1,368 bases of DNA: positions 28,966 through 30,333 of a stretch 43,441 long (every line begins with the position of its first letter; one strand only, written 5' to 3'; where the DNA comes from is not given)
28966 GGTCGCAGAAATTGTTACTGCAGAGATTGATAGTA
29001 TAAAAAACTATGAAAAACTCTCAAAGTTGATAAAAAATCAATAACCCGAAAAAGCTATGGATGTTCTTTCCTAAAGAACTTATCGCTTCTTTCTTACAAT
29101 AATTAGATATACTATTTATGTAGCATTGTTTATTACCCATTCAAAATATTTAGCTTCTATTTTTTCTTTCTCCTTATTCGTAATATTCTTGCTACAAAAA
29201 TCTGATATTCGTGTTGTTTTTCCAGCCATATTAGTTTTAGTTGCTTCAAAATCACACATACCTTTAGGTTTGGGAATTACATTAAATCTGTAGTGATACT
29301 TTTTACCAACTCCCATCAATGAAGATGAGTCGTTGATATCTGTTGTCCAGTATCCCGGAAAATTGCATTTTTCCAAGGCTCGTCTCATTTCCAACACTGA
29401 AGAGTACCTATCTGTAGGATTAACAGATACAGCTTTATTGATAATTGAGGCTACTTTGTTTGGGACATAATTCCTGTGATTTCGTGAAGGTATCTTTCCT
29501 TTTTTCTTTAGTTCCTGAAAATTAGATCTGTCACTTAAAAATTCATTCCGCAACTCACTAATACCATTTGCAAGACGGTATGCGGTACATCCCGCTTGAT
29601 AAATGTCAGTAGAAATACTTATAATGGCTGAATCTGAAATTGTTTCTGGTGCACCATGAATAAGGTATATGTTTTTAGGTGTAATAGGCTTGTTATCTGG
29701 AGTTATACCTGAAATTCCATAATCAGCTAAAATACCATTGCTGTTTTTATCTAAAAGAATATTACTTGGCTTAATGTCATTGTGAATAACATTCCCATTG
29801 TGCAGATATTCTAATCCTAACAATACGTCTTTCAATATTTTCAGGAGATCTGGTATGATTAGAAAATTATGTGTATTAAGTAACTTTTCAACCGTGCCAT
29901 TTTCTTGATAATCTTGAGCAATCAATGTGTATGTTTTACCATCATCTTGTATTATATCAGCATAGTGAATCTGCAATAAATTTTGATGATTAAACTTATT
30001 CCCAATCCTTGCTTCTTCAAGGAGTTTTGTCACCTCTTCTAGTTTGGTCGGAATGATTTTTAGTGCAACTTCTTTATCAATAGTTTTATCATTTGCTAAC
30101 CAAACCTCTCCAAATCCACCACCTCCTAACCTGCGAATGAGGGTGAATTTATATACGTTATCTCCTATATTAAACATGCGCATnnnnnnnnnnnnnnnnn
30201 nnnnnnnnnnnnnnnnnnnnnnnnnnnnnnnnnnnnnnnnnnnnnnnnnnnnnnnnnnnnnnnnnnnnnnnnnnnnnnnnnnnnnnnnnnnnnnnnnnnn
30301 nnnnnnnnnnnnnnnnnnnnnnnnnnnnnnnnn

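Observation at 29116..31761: Candidate novel four-gene system: XRE-HTH / 299-aa unknown / degenerate RuvC-like / soluble Hanks Ser/Thr kinase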

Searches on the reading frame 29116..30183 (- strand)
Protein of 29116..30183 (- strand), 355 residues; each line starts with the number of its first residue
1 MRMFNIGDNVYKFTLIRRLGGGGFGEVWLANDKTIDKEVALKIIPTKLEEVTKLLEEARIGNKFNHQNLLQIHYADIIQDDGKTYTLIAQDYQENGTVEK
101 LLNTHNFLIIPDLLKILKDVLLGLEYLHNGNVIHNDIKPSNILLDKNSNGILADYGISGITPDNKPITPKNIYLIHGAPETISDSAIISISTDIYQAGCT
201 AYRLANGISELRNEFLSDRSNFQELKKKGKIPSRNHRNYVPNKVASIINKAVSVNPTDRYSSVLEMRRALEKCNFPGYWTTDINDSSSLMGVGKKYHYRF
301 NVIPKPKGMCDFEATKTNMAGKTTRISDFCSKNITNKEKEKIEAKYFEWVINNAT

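Call 3: search_protein_families(library=pfam, proteins=[window:29116-30183:-], max_evalue=1)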
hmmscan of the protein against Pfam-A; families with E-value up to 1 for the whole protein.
window:29116-30183:- (355 aa): 7 families
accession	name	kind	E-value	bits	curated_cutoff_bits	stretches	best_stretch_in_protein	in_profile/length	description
PF00069.31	Pkinase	-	1.4e-37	129.9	31.7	1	14-261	2-253/263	Protein kinase domain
PF07714.23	PK_Tyr_Ser-Thr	-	4.1e-26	92.3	23.1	1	14-260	2-249/258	Protein tyrosine and serine/threonine kinase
PF17667.7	Pkinase_fungal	-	0.002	17.4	24.1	1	111-150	286-331/387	Fungal protein kinase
PF19974.5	TCAD9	-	0.027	14.1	40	1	108-155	275-321/429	Ternary complex associated domain 9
PF03109.22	ABC1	-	0.033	13.8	22.9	1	125-160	181-216/244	ABC1 atypical kinase-like domain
PF10707.15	YrbL-PhoP_reg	-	0.079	13.1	31.5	1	124-150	117-143/185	PhoP regulatory network protein YrbL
PF18070.6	Cas9_PI2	-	0.11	13.7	27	0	68-108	16-55/59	CRISPR-Cas9 PI domain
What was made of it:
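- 29116..30183 (-): Hanks-type Ser/Thr protein kinase, 355 aa: kinase domain about residues 10-273 plus a conserved C-terminal extension of about 80 aa with no family match. Proposed effector of the conserved pair. Pfam Pkinase E 1.4e-37 (call 3).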

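Call 4: search_protein_families(library=padloc, proteins=[window:29116-30183:-], max_evalue=1)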
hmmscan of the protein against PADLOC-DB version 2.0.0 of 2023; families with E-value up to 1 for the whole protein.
window:29116-30183:- (355 aa): 35 families (the best 25 are shown)
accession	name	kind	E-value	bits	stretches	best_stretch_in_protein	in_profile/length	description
PDLC04138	mad6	-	6.6e-45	152.2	1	10-272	50-312/659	mads_6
PDLC04053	PD-T4-6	-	2.1e-38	130.5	1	9-273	7-271/311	-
PDLC04047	PD-T4-6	-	4.3e-38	129.2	1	9-273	7-272/327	-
PDLC04042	PD-T4-6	-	7.9e-37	125.5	1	11-273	9-272/292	-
PDLC04054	PD-T4-6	-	1.5e-35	121.3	1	4-271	3-271/347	-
PDLC04060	PD-T4-6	-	3.3e-33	113.3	1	12-275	9-271/486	-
PDLC04061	PD-T4-6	-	1.6e-32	111.7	1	12-273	17-283/510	-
PDLC04048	PD-T4-6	-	6e-30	102.8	1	12-271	11-270/354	-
PDLC04057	PD-T4-6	-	2.9e-28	97.1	1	13-272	10-269/443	-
PDLC04041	PD-T4-6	-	6.6e-28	96.1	1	11-272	28-292/443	-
PDLC04050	PD-T4-6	-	6.9e-28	95.8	1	12-271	64-324/480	-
PDLC04043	PD-T4-6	-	7.7e-28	95.7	1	12-304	16-309/452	-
PDLC04052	PD-T4-6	-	1.3e-25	88.6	1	16-272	14-275/496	-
PDLC04039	PD-T4-6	-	2.6e-25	87.4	1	7-272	10-274/458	-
PDLC04055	PD-T4-6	-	2.7e-25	87.1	1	13-273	72-335/496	-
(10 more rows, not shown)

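Call 5: search_protein_families(library=ncbifam, proteins=[window:29116-30183:-], max_evalue=1)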
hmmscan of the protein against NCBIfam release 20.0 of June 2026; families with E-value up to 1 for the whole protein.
window:29116-30183:- (355 aa): 20 families
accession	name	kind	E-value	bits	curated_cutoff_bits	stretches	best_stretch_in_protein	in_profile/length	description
NF047741.1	antiphage_MADS6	equivalog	1e-34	120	460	2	5-132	488-612/612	methylation-associated defense system protein kinase MAD6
NF033483.0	PknB_PASTA_kin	equivalog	3.5e-33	115.5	450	1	13-276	9-271/563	Stk1 family PASTA domain-containing Ser/Thr kinase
NF009651.0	PRK13184.1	equivalog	3.4e-24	84.9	839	2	12-158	3-160/932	serine/threonine-protein kinase PknD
NF052427.1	StpK7MSMEG_1200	equivalog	4.4e-18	65.1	900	1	12-270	8-265/601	serine/threonine protein kinase StpK7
NF033442.0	BREX_PglW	equivalog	2.9e-13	48.5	990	2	11-150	511-648/1391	BREX system serine/threonine kinase PglW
NF038150.1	lanthi_synth_IV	equivalog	2.2e-08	32.9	650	1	112-274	299-457/851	class IV lanthionine synthetase LanL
TIGR03903.1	TOMM_kin_cyc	equivalog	3.8e-07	28.3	705.75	1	37-170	4-141/1267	TOMM system kinase/cyclase fusion protein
NF053615.1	SerThrKinAfsKStmc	equivalog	1e-06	27.7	1300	1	12-203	14-205/809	protein serine/threonine kinase AfsK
NF043056.1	T4SS_LegK1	equivalog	3e-05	22.8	550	1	128-229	206-306/516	Dot/Icm T4SS effector kinase LegK1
NF058632.1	SerThrKinPrkT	equivalog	3.6e-05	22.9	280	1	12-150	22-156/322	serine/threonine protein kinase PrkT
TIGR03724.2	arch_bud32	equivalog_domain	0.00023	20.7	125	1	91-163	73-136/193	KEOPS complex kinase/ATPase Bud32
NF011460.0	PRK14879.1-1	equivalog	0.00031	20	199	1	79-166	80-165/232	Kae1-associated kinase Bud32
NF038151.1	lanthi_synth_III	equivalog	0.0013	17.2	575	1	113-158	338-383/833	class III lanthionine synthetase LanKC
NF007174.0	PRK09605.1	equivalog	0.0036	15.8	447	1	102-161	427-476/535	bifunctional N(6)-L-threonylcarbamoyladenine synthase/serine/threonine protein kinase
NF011464.0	PRK14879.1-7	equivalog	0.015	15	246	1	34-158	34-149/221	Kae1-associated kinase Bud32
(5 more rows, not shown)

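Call 66: search_protein_families(library=phrogs, proteins=[window:29116-30183:-], max_evalue=0.01)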
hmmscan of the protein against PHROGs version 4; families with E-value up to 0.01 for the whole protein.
window:29116-30183:- (355 aa): 1 family
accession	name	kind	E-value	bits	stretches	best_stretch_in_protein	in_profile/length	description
phrog_2361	-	other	3.6e-50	172.1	1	10-274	12-270/415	serine-threonine kinase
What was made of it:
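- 29116..30183 (-): PHROG 2361 3.6e-50 (call 66).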

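Call 94: list_cluster_members(proteins=[window:29116-30183:-, window:30170-30631:-, window:30656-31555:-, window:26689-28089:-, P0122])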
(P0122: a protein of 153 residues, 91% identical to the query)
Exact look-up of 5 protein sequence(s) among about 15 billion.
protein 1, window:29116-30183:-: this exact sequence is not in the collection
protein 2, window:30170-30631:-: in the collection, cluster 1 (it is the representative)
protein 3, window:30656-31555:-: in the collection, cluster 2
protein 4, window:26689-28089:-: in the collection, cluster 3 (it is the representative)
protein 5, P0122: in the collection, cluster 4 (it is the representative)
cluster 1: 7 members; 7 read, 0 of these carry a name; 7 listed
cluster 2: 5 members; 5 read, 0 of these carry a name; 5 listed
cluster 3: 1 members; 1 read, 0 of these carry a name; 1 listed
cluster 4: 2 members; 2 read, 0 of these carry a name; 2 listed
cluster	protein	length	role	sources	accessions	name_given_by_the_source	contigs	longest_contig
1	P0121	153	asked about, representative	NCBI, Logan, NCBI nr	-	-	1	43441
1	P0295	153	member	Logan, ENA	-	-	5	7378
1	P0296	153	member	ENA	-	-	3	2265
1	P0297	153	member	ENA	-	-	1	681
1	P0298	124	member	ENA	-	-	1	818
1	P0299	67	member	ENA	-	-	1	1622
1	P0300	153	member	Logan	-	-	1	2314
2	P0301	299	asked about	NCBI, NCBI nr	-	-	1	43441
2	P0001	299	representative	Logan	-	-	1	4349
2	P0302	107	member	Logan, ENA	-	-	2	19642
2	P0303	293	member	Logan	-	-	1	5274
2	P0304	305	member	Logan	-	-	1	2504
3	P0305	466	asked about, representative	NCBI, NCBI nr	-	-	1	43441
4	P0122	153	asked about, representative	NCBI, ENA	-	-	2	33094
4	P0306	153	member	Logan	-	-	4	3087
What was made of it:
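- Tried and rejected: Cluster look-up for source names or the organism returned no names (call 94).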
